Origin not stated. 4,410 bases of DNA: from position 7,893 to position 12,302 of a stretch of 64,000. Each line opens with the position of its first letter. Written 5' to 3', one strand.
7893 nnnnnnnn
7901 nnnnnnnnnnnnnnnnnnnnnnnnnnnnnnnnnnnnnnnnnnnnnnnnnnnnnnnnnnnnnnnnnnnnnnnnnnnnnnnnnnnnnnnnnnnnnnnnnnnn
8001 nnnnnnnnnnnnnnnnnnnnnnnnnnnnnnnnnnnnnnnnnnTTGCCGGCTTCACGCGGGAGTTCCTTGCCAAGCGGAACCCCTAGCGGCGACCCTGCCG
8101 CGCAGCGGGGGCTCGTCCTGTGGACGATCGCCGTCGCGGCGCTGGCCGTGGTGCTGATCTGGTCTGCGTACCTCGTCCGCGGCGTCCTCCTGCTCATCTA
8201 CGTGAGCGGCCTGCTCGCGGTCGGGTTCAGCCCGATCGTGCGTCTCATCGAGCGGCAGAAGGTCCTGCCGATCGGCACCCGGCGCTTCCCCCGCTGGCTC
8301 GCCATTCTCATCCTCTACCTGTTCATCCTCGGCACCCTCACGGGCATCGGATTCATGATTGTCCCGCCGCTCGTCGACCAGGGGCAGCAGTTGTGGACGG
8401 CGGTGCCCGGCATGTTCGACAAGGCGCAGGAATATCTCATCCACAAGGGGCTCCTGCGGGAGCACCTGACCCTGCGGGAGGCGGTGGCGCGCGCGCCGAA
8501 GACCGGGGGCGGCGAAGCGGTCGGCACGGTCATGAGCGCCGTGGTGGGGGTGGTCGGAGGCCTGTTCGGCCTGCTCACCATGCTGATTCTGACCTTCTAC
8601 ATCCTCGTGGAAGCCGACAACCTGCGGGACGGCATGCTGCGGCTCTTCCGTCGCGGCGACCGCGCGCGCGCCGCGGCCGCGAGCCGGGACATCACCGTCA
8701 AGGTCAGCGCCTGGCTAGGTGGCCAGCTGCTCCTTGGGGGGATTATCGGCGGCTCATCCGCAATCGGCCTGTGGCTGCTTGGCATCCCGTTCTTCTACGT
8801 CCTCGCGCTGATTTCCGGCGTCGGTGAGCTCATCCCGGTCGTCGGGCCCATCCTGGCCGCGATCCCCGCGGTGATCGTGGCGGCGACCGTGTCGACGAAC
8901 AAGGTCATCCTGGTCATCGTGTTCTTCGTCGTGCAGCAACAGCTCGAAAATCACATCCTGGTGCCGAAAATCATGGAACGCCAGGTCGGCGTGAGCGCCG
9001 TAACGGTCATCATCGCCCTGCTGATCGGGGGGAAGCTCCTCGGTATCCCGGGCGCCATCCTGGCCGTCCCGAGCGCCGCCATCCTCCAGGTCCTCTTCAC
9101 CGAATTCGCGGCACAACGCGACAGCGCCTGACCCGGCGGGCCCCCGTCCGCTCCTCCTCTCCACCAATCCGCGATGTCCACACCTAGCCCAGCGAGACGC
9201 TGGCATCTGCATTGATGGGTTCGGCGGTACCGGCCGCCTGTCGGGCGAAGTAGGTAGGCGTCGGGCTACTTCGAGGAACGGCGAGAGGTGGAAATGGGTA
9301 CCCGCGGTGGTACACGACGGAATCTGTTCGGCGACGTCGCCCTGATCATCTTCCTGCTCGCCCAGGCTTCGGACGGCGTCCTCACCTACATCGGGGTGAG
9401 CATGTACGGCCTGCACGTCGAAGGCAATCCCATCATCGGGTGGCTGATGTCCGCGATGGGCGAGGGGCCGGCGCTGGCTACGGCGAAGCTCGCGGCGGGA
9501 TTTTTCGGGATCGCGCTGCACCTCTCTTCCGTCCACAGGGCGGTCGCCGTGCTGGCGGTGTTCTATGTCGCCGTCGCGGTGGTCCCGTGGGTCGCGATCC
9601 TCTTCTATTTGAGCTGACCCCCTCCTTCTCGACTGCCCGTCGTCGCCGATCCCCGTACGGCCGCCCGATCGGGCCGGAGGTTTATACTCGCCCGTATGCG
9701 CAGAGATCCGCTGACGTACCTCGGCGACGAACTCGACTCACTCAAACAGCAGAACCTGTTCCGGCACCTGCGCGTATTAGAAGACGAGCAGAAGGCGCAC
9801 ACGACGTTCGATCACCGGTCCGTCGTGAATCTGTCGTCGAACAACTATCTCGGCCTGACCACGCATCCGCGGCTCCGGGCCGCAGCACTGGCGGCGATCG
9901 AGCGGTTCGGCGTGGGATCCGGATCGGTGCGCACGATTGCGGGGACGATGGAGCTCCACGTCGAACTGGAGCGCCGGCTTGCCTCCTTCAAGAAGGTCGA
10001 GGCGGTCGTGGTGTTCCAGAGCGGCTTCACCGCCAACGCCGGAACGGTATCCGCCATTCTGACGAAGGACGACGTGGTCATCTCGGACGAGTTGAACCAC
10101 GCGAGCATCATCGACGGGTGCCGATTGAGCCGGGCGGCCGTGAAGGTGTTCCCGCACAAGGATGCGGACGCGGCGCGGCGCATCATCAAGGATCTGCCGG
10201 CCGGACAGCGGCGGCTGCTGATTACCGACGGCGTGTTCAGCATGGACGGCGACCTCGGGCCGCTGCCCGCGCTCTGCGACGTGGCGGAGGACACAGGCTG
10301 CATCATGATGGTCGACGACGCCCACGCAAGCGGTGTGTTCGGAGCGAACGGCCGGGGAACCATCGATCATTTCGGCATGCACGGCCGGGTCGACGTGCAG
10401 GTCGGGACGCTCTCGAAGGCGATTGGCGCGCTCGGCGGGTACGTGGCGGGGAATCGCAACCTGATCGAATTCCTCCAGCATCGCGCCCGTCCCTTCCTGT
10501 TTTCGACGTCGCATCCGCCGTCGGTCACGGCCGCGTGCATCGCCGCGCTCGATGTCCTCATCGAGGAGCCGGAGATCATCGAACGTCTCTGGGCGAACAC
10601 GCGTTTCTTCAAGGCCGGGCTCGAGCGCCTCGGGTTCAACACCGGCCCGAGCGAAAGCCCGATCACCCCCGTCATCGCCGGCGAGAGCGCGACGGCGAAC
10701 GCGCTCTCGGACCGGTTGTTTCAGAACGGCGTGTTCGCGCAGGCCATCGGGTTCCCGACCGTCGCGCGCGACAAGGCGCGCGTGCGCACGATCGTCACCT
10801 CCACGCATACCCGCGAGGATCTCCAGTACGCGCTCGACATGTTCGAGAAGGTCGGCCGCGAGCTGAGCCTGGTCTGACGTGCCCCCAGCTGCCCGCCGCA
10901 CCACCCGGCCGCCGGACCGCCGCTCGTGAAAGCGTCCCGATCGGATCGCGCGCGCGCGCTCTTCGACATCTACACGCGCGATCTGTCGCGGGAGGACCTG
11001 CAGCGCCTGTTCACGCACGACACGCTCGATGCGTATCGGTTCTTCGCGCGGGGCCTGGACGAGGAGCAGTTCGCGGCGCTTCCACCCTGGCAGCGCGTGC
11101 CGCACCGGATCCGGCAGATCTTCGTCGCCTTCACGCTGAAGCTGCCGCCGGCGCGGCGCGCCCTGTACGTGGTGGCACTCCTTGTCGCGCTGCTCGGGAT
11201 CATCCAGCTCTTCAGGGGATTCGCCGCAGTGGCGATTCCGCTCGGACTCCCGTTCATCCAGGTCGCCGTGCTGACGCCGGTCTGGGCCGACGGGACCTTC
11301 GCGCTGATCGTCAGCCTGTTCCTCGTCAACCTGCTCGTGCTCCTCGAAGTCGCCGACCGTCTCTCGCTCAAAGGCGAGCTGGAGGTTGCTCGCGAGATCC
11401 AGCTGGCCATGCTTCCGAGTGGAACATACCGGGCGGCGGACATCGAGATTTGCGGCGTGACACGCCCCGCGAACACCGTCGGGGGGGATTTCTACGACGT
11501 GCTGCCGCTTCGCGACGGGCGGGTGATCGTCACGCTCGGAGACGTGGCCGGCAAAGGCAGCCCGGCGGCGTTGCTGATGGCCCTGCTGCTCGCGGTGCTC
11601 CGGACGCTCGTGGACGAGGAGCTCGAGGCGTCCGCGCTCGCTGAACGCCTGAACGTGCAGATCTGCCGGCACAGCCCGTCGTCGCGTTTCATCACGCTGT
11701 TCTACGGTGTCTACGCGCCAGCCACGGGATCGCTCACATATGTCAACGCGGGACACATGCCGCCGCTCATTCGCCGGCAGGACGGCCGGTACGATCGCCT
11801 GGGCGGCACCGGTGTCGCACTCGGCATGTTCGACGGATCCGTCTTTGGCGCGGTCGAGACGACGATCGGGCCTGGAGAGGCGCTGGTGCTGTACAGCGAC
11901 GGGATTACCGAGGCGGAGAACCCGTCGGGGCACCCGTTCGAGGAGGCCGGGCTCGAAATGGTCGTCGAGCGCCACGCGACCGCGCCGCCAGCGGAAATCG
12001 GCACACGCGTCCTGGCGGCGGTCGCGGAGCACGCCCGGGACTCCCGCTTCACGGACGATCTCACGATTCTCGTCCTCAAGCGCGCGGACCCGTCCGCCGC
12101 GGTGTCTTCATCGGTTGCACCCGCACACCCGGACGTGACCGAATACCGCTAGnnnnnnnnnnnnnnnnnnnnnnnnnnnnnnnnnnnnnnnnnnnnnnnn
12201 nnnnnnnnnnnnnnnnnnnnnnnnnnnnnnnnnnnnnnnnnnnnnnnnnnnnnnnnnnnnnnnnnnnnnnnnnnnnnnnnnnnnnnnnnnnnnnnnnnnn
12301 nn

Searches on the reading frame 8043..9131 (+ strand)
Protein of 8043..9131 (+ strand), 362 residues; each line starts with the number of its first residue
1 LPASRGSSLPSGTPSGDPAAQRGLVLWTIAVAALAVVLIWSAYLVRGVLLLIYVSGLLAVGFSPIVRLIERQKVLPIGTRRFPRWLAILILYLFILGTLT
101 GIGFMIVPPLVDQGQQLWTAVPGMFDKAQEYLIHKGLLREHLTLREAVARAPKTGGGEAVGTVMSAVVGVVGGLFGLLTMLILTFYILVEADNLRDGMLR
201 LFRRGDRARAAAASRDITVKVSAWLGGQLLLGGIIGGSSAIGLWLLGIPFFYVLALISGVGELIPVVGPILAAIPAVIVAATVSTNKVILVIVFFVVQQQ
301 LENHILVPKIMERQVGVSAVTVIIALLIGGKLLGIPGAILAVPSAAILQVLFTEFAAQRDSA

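Call 20: search_protein_families(library=pfam, proteins=[window:8043-9131:+], max_evalue=0.000001)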
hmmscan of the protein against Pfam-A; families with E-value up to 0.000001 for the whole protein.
window:8043-9131:+ (362 aa): 1 family
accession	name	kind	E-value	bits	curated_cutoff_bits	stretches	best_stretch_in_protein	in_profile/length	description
PF01594.21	AI-2E_transport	-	9.8e-60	202.9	34.3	1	33-354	5-325/327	AI-2E family transporter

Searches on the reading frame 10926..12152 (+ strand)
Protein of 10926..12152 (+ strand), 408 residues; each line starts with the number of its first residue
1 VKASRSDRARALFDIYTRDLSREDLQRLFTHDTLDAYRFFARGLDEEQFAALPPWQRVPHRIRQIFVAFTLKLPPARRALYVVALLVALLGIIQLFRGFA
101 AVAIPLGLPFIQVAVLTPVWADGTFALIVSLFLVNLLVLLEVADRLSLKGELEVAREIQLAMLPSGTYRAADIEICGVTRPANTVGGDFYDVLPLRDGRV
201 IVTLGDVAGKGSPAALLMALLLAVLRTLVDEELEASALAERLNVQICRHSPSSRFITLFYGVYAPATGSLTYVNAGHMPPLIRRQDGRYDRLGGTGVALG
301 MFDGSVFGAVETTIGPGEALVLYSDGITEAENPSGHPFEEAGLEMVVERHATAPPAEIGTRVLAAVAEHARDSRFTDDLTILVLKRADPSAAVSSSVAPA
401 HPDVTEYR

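Call 21: search_protein_families(library=pfam, proteins=[window:10926-12152:+], max_evalue=0.000001)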
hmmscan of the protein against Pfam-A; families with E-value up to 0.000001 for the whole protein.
window:10926-12152:+ (408 aa): 1 family
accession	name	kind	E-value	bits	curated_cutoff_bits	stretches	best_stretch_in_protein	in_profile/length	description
PF07228.17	SpoIIE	-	3.2e-50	171.2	25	1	197-386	2-191/192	Stage II sporulation protein E (SpoIIE)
